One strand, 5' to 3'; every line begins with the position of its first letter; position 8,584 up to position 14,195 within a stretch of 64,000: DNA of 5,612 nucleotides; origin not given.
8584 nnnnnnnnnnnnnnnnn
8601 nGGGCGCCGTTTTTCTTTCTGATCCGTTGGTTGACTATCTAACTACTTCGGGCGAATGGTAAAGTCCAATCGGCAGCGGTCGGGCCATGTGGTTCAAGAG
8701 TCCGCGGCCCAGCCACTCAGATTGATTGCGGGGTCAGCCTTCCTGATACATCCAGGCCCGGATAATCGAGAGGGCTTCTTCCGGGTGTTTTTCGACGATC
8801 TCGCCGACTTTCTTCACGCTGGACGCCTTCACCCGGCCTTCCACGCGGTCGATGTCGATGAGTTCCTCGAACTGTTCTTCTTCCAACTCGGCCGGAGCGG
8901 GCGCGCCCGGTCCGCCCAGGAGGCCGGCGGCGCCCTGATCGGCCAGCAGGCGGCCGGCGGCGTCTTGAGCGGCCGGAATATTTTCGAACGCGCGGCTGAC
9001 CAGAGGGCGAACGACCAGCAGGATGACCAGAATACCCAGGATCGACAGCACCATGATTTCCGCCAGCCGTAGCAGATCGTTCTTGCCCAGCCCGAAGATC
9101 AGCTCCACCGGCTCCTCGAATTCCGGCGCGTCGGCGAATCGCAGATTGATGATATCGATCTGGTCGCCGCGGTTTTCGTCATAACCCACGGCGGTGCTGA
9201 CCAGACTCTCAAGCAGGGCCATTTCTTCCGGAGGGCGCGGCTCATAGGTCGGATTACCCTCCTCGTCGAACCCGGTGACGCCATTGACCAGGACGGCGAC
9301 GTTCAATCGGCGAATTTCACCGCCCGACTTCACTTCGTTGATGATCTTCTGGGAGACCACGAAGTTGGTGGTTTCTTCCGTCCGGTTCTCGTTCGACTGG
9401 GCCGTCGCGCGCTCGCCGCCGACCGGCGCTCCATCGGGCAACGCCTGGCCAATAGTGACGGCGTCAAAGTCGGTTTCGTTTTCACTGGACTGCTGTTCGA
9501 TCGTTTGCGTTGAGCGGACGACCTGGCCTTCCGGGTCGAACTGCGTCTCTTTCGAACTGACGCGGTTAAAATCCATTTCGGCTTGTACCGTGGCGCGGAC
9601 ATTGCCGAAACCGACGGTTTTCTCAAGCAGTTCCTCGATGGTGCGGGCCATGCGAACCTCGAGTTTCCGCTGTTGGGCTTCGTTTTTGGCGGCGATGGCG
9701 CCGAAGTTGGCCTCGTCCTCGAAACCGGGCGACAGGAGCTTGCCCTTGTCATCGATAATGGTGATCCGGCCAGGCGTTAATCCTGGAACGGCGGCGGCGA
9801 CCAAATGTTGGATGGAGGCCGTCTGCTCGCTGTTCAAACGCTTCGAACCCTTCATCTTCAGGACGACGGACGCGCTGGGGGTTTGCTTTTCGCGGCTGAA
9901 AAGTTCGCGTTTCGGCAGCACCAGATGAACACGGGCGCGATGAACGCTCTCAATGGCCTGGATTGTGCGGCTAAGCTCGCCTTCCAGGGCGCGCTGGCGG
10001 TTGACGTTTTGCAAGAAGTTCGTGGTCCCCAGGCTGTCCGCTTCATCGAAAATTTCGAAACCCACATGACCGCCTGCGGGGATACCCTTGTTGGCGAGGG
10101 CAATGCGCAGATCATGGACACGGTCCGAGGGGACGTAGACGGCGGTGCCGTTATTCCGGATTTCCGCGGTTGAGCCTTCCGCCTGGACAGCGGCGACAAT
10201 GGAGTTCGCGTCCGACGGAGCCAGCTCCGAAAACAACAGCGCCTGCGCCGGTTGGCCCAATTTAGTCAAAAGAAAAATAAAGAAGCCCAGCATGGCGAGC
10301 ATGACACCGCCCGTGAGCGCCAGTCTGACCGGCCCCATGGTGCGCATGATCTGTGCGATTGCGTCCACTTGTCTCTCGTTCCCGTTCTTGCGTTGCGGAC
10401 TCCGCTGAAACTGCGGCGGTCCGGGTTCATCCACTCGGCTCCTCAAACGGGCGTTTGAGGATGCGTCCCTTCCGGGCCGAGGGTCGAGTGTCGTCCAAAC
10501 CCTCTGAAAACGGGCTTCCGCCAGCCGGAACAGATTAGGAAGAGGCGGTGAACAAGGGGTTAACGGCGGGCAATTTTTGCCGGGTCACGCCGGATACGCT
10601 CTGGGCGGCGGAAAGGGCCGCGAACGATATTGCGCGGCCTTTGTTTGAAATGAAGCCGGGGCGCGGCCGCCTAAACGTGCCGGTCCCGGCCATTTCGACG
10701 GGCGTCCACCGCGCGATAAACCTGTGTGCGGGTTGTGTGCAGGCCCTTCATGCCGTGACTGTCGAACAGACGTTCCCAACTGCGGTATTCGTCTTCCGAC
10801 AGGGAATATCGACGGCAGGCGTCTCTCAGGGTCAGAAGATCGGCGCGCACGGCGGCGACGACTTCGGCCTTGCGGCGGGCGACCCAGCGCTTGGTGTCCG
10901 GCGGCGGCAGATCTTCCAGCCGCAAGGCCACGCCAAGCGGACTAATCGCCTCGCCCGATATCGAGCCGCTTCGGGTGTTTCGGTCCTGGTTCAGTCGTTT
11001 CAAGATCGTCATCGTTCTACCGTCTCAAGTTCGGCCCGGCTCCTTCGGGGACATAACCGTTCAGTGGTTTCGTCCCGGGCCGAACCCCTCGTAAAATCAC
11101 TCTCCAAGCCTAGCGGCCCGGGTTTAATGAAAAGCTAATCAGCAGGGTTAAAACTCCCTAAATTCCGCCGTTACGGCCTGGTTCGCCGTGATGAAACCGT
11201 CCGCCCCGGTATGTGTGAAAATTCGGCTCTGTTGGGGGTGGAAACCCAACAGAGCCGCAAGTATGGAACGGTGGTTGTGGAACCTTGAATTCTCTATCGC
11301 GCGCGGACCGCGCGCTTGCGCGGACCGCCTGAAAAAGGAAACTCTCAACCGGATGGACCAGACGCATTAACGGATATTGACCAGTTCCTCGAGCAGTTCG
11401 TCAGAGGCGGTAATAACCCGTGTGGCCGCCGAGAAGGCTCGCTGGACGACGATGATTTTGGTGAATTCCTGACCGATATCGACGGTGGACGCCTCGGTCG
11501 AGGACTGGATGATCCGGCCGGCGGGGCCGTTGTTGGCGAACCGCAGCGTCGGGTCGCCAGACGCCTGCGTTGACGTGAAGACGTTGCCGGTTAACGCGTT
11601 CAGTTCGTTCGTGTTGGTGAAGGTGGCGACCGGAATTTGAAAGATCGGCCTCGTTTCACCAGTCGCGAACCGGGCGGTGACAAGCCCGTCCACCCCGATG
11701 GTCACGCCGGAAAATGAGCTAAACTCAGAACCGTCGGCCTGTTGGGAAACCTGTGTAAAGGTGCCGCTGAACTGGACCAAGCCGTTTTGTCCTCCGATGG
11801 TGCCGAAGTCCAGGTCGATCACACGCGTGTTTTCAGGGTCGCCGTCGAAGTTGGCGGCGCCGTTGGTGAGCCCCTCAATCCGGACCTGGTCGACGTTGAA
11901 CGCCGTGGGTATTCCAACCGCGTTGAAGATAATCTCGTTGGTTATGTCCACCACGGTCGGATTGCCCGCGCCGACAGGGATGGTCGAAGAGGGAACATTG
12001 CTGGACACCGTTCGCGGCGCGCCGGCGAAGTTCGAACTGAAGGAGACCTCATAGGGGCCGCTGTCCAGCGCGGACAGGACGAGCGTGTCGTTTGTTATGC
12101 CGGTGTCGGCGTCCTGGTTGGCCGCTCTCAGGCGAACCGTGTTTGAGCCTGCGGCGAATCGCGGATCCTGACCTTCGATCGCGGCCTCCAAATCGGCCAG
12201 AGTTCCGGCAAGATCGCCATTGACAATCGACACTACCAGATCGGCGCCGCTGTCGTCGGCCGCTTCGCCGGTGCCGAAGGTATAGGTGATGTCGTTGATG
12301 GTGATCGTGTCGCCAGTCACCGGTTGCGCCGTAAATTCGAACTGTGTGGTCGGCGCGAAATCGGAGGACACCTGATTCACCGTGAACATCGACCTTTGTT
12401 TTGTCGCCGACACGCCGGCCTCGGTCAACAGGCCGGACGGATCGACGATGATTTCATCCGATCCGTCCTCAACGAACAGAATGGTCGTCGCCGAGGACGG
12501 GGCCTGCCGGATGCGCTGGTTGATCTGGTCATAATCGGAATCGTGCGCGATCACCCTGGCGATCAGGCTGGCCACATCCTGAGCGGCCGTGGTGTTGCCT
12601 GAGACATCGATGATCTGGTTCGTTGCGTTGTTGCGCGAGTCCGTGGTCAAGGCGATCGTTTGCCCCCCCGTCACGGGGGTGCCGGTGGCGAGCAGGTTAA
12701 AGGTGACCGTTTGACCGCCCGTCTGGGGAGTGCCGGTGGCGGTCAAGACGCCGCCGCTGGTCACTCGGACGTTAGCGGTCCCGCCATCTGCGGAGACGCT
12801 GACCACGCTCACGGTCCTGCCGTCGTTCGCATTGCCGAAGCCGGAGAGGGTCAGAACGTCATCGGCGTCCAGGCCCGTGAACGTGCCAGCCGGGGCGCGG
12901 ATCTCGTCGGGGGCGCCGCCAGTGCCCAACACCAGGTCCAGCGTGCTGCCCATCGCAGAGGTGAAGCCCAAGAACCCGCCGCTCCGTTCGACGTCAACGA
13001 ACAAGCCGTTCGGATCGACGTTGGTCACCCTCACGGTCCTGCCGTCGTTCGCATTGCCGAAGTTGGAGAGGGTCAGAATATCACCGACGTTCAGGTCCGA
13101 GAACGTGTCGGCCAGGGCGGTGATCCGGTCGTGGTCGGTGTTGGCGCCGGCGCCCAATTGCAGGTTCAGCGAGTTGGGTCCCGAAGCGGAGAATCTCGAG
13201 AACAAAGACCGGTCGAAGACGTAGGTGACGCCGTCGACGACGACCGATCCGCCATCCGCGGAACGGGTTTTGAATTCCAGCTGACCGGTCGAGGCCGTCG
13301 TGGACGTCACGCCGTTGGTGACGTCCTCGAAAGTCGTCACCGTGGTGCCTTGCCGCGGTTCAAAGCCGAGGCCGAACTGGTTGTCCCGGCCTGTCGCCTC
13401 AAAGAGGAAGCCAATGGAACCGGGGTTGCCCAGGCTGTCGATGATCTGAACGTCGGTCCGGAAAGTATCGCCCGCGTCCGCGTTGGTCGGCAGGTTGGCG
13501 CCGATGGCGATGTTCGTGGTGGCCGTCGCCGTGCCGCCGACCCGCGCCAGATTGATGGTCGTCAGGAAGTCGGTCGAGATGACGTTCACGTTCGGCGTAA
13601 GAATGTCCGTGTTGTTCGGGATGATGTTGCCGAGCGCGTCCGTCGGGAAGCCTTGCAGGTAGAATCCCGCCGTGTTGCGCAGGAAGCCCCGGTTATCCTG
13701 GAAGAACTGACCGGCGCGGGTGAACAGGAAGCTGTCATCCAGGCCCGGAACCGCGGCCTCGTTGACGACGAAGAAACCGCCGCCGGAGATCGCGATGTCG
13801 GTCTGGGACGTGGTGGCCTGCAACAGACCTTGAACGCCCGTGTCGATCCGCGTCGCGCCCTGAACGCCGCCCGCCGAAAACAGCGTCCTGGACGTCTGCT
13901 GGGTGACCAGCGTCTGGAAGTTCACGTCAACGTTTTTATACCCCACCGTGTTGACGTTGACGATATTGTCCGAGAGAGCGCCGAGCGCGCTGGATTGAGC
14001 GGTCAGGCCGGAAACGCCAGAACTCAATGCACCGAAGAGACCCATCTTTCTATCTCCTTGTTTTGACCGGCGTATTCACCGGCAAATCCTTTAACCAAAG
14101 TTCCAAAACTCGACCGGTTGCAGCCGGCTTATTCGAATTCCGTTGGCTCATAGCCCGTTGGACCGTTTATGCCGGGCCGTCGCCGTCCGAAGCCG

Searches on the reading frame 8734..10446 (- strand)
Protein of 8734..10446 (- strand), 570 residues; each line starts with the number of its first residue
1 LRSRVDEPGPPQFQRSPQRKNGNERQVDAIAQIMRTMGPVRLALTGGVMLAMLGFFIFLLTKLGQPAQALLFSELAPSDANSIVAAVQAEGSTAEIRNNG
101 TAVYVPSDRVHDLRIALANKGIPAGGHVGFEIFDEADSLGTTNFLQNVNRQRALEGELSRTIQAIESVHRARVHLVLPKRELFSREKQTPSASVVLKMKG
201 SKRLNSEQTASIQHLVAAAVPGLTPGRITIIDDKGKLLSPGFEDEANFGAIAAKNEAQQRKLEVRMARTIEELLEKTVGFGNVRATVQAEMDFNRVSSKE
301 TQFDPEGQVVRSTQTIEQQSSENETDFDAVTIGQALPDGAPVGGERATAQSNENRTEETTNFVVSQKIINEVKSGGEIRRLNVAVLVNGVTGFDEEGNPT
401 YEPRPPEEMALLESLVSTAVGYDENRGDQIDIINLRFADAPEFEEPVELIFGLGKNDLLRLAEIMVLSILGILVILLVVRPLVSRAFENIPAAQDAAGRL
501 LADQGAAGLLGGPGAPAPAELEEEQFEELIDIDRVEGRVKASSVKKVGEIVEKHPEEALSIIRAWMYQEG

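Call 47: search_protein_families(library=pfam, proteins=[window:8734-10446:-], max_evalue=0.00001)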
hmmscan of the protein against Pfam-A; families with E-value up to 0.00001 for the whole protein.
window:8734-10446:- (570 aa): 2 families
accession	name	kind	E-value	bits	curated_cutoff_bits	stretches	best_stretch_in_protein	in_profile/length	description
PF01514.23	YscJ_FliF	-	1.4e-62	211.1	24.4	1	64-239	2-178/179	Secretory protein of YscJ/FliF family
PF08345.17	YscJ_FliF_C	-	3.3e-41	141.6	23.8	1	274-437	1-147/147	Flagellar M-ring protein C-terminal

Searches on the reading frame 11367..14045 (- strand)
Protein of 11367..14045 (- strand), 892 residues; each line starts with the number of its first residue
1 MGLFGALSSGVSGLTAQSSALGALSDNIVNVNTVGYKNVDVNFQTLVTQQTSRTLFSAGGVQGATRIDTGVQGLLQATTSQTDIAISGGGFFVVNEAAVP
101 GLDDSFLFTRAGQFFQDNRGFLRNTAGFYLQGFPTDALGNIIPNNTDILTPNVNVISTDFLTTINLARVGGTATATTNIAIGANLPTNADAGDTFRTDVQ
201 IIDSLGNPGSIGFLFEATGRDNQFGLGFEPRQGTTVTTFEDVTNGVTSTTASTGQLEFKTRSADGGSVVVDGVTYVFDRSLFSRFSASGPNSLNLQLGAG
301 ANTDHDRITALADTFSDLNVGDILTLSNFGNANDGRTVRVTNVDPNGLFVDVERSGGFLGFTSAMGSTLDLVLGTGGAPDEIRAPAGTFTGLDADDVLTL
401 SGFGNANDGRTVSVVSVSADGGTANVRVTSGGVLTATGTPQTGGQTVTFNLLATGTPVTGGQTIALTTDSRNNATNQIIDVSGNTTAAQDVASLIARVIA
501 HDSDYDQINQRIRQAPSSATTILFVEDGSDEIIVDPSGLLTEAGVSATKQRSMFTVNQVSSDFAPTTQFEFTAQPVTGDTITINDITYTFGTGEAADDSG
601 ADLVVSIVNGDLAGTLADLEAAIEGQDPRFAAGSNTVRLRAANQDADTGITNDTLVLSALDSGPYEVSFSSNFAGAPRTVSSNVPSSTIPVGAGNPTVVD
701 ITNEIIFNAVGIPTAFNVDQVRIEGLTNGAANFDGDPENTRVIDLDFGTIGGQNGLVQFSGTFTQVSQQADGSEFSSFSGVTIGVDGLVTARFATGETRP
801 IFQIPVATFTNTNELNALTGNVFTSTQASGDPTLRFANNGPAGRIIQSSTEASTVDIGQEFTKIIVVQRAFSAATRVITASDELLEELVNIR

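Call 21: search_protein_families(library=pfam, proteins=[window:11367-14045:-], max_evalue=5)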
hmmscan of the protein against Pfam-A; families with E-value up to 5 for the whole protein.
window:11367-14045:- (892 aa): 3 families
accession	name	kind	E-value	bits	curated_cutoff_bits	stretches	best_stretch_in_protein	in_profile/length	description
PF06429.18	Flg_bbr_C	-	1.7e-10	40.7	23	1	847-890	2-45/46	Flagellar basal body rod FlgEFG protein C-terminal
PF00460.25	Flg_bb_rod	-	2.4e-07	31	20.7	1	9-37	3-31/31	Flagella basal body rod protein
PF22692.1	LlgE_F_G_D1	-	1.5e-06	28.7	27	1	85-146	1-51/64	Flagellar hook protein FlgE/F/G D1 domain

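Call 32: search_protein_families(library=ncbifam, proteins=[window:11367-14045:-], max_evalue=1)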
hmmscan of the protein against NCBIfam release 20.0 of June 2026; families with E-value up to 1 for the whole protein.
window:11367-14045:- (892 aa): 28 families (the best 25 are shown)
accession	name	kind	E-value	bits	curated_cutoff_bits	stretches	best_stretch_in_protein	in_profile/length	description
NF004242.0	PRK05682.2-1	equivalog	7.6e-95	318.2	365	2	1-263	1-250/422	flagellar hook protein FlgE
NF040922.1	flgE_Caulobact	equivalog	2.1e-81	274.5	750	2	1-197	1-188/505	flagellar hook protein FlgE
NF004243.1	PRK05682.2-2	equivalog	4.1e-70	236.9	801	2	1-260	1-255/420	flagellar hook protein FlgE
TIGR03506.1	FlgEFG_subfam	subfamily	2.4e-66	224.9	70.25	2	6-265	2-251/351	flagellar hook-basal body complex protein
NF004241.1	PRK05682.1-5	equivalog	2.1e-51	175.5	469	2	691-891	239-444/446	flagellar hook protein FlgE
NF004238.1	PRK05682.1-1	equivalog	2.1e-47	162.3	400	2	705-892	233-414/414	flagellar hook protein FlgE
NF009278.1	PRK12636.1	equivalog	9.8e-45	153.1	350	2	776-891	146-261/263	flagellar basal body rod protein FlgG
TIGR02489.1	flgE_epsilon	equivalog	1.5e-37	129.5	412.85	2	714-891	539-717/719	flagellar hook protein FlgE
TIGR02490.1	flgF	equivalog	2.8e-34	118.6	178.5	2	9-224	3-118/218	flagellar basal-body rod protein FlgF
TIGR02488.1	flgG_G_neg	equivalog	3.5e-34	118.5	252.75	2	779-890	145-257/259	flagellar basal-body rod protein FlgG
NF004240.1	PRK05682.1-4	equivalog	9.2e-34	117.5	472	2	720-892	277-443/443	flagellar hook protein FlgE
NF005286.1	PRK06803.1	equivalog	2.3e-33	115.9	467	2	9-247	5-235/402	flagellar hook protein FlgE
NF004495.0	PRK05841.1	equivalog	1.9e-28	99.4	857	2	767-891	466-601/603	flagellar hook protein FlgE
NF009456.0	PRK12816.1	equivalog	2.7e-25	89.5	416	2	780-891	150-262/264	flagellar basal body rod protein FlgG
NF009279.0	PRK12637.1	equivalog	1.6e-21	76.6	663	2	753-892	335-473/473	flagellar hook protein FlgE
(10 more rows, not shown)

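Call 34: list_cluster_members(proteins=[P0001, window:11367-14045:-])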
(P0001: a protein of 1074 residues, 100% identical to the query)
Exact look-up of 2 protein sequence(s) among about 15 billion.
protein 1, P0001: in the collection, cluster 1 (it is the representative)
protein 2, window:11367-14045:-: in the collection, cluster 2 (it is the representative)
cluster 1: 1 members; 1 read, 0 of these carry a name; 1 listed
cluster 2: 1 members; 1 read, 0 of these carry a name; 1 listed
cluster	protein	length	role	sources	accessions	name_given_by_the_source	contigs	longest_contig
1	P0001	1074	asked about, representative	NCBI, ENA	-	-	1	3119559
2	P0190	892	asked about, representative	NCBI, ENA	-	-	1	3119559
